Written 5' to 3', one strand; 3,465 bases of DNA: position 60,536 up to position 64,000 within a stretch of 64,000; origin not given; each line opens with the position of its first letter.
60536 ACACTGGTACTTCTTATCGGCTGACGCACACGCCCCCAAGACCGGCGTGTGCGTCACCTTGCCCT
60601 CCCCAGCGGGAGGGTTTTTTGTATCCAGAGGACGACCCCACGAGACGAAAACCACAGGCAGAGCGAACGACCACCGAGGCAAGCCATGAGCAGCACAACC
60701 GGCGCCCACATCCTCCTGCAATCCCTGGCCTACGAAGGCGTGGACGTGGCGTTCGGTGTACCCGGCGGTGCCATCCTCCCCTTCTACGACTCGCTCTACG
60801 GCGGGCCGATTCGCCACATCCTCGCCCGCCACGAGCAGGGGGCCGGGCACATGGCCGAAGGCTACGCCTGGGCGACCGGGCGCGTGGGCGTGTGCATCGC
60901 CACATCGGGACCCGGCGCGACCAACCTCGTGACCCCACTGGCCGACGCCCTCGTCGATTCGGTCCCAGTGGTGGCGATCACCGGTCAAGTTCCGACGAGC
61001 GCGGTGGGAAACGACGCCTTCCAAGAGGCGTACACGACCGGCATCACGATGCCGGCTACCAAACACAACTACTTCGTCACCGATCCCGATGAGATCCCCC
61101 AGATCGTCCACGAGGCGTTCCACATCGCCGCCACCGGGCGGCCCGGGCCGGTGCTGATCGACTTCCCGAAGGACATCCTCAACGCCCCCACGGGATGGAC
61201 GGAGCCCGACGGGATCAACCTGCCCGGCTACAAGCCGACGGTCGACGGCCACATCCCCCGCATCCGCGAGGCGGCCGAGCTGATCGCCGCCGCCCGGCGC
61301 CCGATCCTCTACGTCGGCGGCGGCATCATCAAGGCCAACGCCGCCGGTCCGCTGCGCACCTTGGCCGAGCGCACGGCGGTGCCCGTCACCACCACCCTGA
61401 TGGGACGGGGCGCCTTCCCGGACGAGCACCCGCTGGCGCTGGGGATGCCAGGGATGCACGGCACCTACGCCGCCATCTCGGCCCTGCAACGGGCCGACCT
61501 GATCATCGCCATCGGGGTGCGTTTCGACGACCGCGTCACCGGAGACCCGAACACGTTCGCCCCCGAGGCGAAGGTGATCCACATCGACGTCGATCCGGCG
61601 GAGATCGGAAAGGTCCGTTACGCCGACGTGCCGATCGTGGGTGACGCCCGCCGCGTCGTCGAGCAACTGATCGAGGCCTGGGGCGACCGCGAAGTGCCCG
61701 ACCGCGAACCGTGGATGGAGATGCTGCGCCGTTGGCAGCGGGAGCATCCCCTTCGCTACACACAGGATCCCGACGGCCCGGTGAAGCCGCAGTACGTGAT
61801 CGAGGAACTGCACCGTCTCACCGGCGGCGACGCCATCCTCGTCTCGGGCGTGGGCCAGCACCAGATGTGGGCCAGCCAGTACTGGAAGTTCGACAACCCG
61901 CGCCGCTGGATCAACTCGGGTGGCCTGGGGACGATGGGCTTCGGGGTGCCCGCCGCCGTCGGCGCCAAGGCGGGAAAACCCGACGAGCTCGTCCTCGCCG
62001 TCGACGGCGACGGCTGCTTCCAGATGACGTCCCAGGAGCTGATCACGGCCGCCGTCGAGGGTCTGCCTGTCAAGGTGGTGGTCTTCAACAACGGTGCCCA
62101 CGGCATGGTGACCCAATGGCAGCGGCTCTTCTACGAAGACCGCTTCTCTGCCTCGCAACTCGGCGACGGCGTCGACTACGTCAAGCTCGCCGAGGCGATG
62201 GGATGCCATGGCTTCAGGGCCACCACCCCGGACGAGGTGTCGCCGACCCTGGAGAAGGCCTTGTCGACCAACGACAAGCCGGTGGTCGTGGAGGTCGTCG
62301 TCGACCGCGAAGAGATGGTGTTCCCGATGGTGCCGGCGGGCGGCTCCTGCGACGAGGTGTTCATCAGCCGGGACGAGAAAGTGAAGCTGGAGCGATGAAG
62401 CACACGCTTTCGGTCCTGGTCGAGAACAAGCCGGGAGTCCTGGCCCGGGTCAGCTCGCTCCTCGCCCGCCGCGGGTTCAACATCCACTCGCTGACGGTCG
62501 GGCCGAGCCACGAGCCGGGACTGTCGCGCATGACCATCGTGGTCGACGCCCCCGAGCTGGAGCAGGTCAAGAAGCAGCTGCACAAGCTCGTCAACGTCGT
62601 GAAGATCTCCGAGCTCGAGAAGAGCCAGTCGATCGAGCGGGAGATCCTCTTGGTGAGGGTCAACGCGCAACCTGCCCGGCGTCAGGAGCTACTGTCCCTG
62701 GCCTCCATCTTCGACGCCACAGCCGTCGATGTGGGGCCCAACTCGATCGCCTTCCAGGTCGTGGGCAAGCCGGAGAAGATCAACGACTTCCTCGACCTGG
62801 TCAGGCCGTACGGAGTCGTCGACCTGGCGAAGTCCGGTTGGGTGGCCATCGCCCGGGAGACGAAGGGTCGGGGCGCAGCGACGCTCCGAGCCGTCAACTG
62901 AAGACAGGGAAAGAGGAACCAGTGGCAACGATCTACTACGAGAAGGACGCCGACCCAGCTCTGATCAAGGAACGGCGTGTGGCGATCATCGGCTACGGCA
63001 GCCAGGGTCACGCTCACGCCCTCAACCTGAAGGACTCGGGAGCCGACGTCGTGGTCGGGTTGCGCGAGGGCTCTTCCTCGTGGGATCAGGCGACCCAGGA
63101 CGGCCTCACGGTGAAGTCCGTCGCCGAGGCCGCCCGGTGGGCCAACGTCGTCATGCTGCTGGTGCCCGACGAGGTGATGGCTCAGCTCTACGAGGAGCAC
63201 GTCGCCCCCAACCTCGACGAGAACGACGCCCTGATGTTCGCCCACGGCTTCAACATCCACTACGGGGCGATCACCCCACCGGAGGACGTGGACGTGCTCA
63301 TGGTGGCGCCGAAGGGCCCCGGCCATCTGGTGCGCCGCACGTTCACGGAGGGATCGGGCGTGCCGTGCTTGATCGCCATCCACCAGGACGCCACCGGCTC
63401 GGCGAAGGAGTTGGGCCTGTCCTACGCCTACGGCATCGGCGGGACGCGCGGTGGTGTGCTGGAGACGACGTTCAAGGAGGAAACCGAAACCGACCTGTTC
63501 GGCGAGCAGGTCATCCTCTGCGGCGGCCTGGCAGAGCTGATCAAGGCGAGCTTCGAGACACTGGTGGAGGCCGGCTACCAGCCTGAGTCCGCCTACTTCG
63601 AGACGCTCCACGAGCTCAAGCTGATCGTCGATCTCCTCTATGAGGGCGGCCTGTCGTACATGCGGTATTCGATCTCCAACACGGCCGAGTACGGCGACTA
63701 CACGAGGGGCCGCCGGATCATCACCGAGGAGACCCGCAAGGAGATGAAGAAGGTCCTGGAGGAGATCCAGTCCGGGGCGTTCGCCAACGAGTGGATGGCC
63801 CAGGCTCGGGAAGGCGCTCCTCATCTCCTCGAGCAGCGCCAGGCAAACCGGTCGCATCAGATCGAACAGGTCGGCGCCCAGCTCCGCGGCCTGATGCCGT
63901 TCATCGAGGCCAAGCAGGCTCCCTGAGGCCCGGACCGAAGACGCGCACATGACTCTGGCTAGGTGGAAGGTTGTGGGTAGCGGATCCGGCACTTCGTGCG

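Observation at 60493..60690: Attenuator-like leader (peptide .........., hairpin, terminator) in front of ilvBNC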

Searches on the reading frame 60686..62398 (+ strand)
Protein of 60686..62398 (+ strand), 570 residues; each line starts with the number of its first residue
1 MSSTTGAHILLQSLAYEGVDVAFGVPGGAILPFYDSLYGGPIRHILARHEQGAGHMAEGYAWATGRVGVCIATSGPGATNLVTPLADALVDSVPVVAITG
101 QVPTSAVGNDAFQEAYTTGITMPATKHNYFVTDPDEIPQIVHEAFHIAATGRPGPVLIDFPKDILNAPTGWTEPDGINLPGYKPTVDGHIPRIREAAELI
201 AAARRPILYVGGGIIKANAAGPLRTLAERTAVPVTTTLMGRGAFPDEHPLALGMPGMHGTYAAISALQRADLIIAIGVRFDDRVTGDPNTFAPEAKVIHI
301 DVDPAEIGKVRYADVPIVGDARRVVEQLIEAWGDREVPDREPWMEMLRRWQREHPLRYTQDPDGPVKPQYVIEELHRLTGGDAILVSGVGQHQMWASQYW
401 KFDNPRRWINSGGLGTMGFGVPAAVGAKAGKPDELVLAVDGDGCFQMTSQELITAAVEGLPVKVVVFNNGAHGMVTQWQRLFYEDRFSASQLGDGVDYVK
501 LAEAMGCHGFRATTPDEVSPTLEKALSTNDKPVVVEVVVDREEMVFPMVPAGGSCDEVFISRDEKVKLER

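Call 8: search_protein_families(library=pfam, proteins=[window:60686-62398:+])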
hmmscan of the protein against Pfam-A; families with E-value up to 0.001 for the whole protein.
window:60686-62398:+ (570 aa): 3 families
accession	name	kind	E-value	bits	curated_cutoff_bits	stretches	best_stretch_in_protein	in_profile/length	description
PF02775.26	TPP_enzyme_C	-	4.7e-56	189.2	21.9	1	388-537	1-151/151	Thiamine pyrophosphate enzyme, C-terminal TPP binding domain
PF00205.28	TPP_enzyme_M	-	2.4e-52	176.7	30.4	1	193-328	1-137/137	Thiamine pyrophosphate enzyme, central domain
PF02776.23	TPP_enzyme_N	-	4.4e-39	133.4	26.8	1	5-114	2-113/119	Thiamine pyrophosphate enzyme, N-terminal TPP binding domain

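Call 9: find_encoding_contigs(protein=window:60686-62398:+, flank=3000, max_places=6)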
Protein window:60686-62398:+ (570 aa): 5 contigs read that carry it; 3 places shown.
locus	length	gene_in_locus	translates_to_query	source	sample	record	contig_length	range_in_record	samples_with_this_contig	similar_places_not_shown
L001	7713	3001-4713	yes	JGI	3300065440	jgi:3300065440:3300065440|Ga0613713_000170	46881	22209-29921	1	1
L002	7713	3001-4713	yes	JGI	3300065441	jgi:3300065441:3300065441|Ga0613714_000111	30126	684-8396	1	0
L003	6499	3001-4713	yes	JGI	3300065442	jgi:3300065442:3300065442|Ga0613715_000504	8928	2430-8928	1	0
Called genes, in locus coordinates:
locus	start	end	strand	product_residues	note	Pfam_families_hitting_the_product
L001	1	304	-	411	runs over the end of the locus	PF07992:Pyr_redox_2, PF00070:Pyr_redox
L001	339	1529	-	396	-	-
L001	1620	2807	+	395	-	PF07690:MFS_1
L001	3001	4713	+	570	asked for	PF02776:TPP_enzyme_N, PF00205:TPP_enzyme_M, PF02775:TPP_enzyme_C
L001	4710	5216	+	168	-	PF01842:ACT, PF13291:ACT_4 (weak), PF22629:ACT_AHAS_ss, PF13710:ACT_5, PF10369:ALS_ss_C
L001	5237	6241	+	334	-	PF03446:NAD_binding_2 (weak), PF03807:F420_oxidored (weak), PF07991:KARI_N, PF01450:KARI_C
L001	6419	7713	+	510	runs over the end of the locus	PF00682:HMGL-like, PF22617:HCS_D2, PF08502:LeuA_dimer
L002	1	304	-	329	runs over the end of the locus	?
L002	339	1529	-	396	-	-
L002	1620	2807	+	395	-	PF07690:MFS_1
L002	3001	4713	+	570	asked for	PF02776:TPP_enzyme_N, PF00205:TPP_enzyme_M, PF02775:TPP_enzyme_C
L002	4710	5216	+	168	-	PF01842:ACT, PF13291:ACT_4 (weak), PF22629:ACT_AHAS_ss, PF13710:ACT_5, PF10369:ALS_ss_C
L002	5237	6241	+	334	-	PF03446:NAD_binding_2 (weak), PF03807:F420_oxidored (weak), PF07991:KARI_N, PF01450:KARI_C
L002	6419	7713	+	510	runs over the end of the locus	PF00682:HMGL-like, PF22617:HCS_D2, PF08502:LeuA_dimer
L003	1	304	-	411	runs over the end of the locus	PF01266:DAO (faint), PF07992:Pyr_redox_2, PF00070:Pyr_redox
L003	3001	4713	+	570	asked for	PF02776:TPP_enzyme_N, PF00205:TPP_enzyme_M, PF02775:TPP_enzyme_C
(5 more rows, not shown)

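Call 10: find_related_loci(query=window:60686-62398:+, collection=genome_contigs, flank=2500)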
Query window:60686-62398:+ (570 aa) in genome_contigs; peptide patterns used: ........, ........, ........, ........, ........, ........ (x = any residue, [..] = any of these).
600 stretches matched a pattern (row limit reached: there are more); 598 encode a relative of the query (tblastn E <= 1e-3); the best 80 are kept; 80 distinct loci.
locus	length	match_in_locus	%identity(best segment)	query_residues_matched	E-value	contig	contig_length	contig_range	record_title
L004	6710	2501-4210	81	1-570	0e+0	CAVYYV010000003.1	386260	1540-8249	MAG: uncultured Acidimicrobiia bacterium isolate MFD02923.bin.1.45 genome assembly, contig: contig_11114, whole genome s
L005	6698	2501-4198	79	1-566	0e+0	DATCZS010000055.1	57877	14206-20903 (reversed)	MAG TPA_asm: Acidimicrobiia bacterium isolate SMAG_U76 k141_217798, whole genome shotgun sequence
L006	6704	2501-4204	78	1-568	0e+0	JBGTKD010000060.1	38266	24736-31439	MAG: Acidimicrobiia bacterium isolate JTS-RE304 k141_5334434, whole genome shotgun sequence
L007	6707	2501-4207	77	1-569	0e+0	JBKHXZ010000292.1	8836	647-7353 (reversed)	MAG: Acidimicrobiia bacterium isolate N_bin.31.orig k127_300987, whole genome shotgun sequence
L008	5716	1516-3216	74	1-566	0e+0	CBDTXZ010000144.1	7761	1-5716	MAG TPA_asm: uncultured bacterium isolate ERR2431957_binner23_Refined_4 genome assembly, contig: ERZ23878503.3709, whole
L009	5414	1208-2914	76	1-569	0e+0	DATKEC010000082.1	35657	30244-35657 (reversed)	MAG TPA_asm: Acidimicrobiia bacterium isolate SMAG_U14489 k141_2458059, whole genome shotgun sequence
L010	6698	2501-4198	76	1-566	0e+0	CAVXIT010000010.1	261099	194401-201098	MAG: uncultured Acidimicrobiia bacterium isolate MFD09206.bin.1.94 genome assembly, contig: contig_6060, whole genome sh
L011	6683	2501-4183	75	5-564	0e+0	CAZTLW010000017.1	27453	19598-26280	MAG TPA_asm: uncultured Acidimicrobiia bacterium isolate SRP332253_co2_220 genome assembly, contig: NODE_1587_length_274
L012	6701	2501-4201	73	1-567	0e+0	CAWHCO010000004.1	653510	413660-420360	MAG: uncultured bacterium isolate MFD02923.bin.2.53 genome assembly, contig: contig_19527, whole genome shotgun sequence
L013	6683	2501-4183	72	1-560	0e+0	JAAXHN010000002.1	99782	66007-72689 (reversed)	MAG: Acidimicrobiia bacterium isolate Plut_88890 unfiltered_Plut_88890_genomic_contig_78183, whole genome shotgun sequen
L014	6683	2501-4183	72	1-560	0e+0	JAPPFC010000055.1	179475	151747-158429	MAG: bacterium isolate RHO1_bin_21 NODE_133_length_179475_cov_29.310016, whole genome shotgun sequence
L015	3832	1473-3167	71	1-564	0e+0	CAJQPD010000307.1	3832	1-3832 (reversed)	MAG: uncultured Acidimicrobiia bacterium isolate 3_20180319_Bin_MAXBIN_280_sub_1_1 genome assembly, contig: c_0000048950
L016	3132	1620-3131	79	4-507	0e+0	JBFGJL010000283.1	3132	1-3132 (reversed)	MAG: Acidimicrobiia bacterium isolate Mix_sand03.2021.01.D.14 k141_1914151_length_3132_cov_10.0000, whole genome shotgun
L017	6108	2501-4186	71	1-560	0e+0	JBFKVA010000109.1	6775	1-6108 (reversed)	MAG: Acidimicrobiia bacterium isolate Mix_sand23.2022.09.Z.28 k141_2190011_length_6775_cov_15.4501, whole genome shotgun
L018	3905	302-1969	71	5-559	0e+0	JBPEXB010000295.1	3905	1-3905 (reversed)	MAG: Acidimicrobiia bacterium isolate MAG13 MAG13_MAG13_295, whole genome shotgun sequence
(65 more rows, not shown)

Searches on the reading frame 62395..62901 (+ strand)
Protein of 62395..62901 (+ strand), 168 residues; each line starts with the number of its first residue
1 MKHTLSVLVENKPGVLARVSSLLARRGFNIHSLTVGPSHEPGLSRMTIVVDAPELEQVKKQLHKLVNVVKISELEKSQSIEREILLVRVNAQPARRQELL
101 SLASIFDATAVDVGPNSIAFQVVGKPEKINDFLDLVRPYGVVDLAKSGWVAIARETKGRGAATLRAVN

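Call 8: search_protein_families(library=pfam, proteins=[window:62395-62901:+])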
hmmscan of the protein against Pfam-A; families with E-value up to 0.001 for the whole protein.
window:62395-62901:+ (168 aa): 6 families
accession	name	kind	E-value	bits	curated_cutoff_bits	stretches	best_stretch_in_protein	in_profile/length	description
PF22629.2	ACT_AHAS_ss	-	1.7e-26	92.6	27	1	5-70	1-67/67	AHAS small subunit-like ACT domain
PF10369.15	ALS_ss_C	-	4.3e-23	81.6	23.2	1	82-155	1-74/74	Small subunit of acetolactate synthase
PF01842.31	ACT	-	6.1e-19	67.9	27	1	3-66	1-65/66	ACT domain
PF13710.12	ACT_5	-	2.5e-13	50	27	1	12-71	2-62/62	ACT domain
PF13291.12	ACT_4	-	1.5e-06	29.3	27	1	4-71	8-75/80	ACT domain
PF22468.2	ACT_9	-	0.00024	21.2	27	1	10-64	9-59/61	ACT domain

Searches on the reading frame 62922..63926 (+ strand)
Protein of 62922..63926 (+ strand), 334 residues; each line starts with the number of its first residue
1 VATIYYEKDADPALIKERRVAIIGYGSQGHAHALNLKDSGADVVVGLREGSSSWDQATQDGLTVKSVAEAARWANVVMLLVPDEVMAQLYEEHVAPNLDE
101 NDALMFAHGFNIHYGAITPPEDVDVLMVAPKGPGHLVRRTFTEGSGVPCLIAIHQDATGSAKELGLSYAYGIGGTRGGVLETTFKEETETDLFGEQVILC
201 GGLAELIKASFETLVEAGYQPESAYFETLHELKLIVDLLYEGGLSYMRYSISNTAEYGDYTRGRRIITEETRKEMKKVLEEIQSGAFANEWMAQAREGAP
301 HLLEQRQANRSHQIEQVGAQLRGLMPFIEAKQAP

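Call 8: search_protein_families(library=pfam, proteins=[window:62922-63926:+])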
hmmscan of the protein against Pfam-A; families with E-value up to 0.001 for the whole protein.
window:62922-63926:+ (334 aa): 6 families
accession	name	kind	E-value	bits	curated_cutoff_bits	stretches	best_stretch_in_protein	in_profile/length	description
PF07991.19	KARI_N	-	4.2e-78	261.1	20.6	1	15-178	2-165/165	Acetohydroxy acid isomeroreductase, NADPH-binding domain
PF01450.25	KARI_C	-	2.8e-64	216.2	29.1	1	184-326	1-143/144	Ketol-acid reductoisomerase, C-terminal domain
PF03807.23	F420_oxidored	-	9.3e-08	33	21.6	1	19-93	1-79/94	NADP oxidoreductase coenzyme F420-dependent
PF03446.21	NAD_binding_2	-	6.7e-06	26.6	21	1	19-105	1-90/161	NAD binding domain of 6-phosphogluconate dehydrogenase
PF02826.25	2-Hacid_dh_C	-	4.7e-05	23.3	25.1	1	14-83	33-101/178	D-isomer specific 2-hydroxyacid dehydrogenase, NAD binding domain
PF00670.27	AdoHcyase_NAD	-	0.00071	20.2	27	0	13-78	19-83/162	S-adenosyl-L-homocysteine hydrolase, NAD binding domain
